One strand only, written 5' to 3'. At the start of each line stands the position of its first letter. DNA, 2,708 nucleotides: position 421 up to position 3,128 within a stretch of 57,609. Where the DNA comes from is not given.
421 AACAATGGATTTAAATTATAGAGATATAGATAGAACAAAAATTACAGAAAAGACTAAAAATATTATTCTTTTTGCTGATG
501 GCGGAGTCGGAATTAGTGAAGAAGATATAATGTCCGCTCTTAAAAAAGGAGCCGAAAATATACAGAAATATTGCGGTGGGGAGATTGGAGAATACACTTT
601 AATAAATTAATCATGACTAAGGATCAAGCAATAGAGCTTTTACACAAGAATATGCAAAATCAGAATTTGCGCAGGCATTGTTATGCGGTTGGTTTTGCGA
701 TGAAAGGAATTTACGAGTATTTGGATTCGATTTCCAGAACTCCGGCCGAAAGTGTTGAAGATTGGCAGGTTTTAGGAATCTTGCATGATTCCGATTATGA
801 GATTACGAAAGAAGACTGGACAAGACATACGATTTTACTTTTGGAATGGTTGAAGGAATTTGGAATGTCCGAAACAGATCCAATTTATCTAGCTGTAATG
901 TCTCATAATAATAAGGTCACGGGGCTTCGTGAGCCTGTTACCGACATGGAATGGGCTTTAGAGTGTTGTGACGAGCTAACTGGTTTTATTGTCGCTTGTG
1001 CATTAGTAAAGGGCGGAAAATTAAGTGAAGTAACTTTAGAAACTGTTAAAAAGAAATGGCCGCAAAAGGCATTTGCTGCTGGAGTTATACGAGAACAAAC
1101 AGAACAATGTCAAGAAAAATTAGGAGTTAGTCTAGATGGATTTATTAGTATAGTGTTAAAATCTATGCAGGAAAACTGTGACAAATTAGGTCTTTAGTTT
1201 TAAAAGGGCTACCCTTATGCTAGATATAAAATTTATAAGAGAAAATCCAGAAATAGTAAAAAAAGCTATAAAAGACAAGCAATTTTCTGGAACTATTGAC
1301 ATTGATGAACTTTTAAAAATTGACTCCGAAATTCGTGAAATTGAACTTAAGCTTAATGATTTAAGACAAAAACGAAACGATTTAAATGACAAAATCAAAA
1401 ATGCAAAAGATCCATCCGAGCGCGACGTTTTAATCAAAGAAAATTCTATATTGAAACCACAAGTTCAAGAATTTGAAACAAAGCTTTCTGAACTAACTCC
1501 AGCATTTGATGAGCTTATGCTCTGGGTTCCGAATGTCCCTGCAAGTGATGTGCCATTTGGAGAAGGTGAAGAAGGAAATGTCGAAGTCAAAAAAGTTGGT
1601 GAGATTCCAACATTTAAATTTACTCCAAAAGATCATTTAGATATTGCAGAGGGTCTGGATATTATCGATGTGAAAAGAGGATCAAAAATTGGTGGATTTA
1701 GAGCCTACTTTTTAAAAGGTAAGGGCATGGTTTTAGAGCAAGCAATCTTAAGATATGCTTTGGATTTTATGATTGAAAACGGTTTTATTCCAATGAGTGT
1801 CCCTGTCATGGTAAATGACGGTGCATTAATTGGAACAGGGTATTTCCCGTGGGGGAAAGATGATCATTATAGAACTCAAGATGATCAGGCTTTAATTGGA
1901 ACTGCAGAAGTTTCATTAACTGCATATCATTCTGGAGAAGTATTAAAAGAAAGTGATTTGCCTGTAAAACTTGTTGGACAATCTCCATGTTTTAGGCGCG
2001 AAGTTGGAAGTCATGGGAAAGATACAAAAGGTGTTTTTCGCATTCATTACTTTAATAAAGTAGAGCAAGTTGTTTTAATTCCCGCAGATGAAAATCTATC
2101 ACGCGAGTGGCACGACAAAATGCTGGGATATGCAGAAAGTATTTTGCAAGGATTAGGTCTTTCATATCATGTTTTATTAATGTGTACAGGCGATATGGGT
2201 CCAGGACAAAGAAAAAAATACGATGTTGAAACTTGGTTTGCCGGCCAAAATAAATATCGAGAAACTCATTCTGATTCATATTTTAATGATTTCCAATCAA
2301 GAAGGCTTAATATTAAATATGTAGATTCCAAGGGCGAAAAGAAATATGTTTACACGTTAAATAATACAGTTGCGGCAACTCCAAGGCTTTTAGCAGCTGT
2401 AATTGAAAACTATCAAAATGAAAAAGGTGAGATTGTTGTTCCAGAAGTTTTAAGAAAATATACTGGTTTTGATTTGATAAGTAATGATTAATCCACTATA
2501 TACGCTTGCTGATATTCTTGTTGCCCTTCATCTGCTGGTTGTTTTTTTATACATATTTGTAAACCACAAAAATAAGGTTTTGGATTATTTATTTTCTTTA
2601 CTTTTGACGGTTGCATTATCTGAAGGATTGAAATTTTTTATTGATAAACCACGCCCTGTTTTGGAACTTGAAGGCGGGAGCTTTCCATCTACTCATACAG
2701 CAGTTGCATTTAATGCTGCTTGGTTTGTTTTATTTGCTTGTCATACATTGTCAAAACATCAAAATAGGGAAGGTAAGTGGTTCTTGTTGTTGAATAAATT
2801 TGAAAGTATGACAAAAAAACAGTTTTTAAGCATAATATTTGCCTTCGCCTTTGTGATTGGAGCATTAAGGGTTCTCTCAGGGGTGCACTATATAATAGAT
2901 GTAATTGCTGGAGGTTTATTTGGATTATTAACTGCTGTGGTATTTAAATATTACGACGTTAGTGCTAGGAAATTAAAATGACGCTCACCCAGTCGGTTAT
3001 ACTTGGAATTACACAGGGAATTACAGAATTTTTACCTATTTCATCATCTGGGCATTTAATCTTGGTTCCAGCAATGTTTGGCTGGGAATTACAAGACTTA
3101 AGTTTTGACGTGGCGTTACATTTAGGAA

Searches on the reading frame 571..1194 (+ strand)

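Call 6: search_protein_families(library=pfam, proteins=[window:571-1194:+], max_evalue=0.001)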
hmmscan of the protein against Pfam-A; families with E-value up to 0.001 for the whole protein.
window:571-1194:+ (208 aa): 0 families

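Call 8: search_protein_families(library=pfam, proteins=[window:571-1194:+], max_evalue=5)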
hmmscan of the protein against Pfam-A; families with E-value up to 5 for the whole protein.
window:571-1194:+ (208 aa): 1 family
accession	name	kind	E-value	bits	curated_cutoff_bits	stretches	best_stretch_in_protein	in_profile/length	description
PF01966.28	HD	-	0.11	13.2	22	1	35-117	3-90/116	HD domain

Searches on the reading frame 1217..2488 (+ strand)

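Call 6: search_protein_families(library=pfam, proteins=[window:1217-2488:+], max_evalue=0.001)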
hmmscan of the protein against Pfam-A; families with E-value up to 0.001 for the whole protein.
window:1217-2488:+ (424 aa): 2 families
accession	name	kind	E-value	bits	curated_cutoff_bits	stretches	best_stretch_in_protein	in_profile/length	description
PF00587.30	tRNA-synt_2b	-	2.3e-33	116.2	29.3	1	220-399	7-179/179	tRNA synthetase class II core domain (G, H, P, S and T)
PF02403.27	Seryl_tRNA_N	-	4.7e-23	81.9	28.2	1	1-108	1-108/108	Seryl-tRNA synthetase N-terminal domain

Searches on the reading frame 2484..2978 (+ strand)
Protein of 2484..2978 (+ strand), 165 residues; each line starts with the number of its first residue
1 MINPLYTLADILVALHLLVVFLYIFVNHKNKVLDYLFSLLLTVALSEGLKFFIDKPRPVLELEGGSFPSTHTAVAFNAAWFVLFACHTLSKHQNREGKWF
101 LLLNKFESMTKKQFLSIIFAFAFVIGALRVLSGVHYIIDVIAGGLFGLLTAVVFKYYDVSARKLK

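Call 6: search_protein_families(library=pfam, proteins=[window:2484-2978:+], max_evalue=0.001)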
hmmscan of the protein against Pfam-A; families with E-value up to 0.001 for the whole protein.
window:2484-2978:+ (165 aa): 2 families
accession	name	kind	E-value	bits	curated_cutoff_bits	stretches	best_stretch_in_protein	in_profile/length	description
PF01569.27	PAP2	-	1.1e-16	61.2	27.2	1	32-157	2-124/130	PAP2 superfamily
PF14378.12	PAP2_3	-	0.00016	22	27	0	109-152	146-189/190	PAP2 superfamily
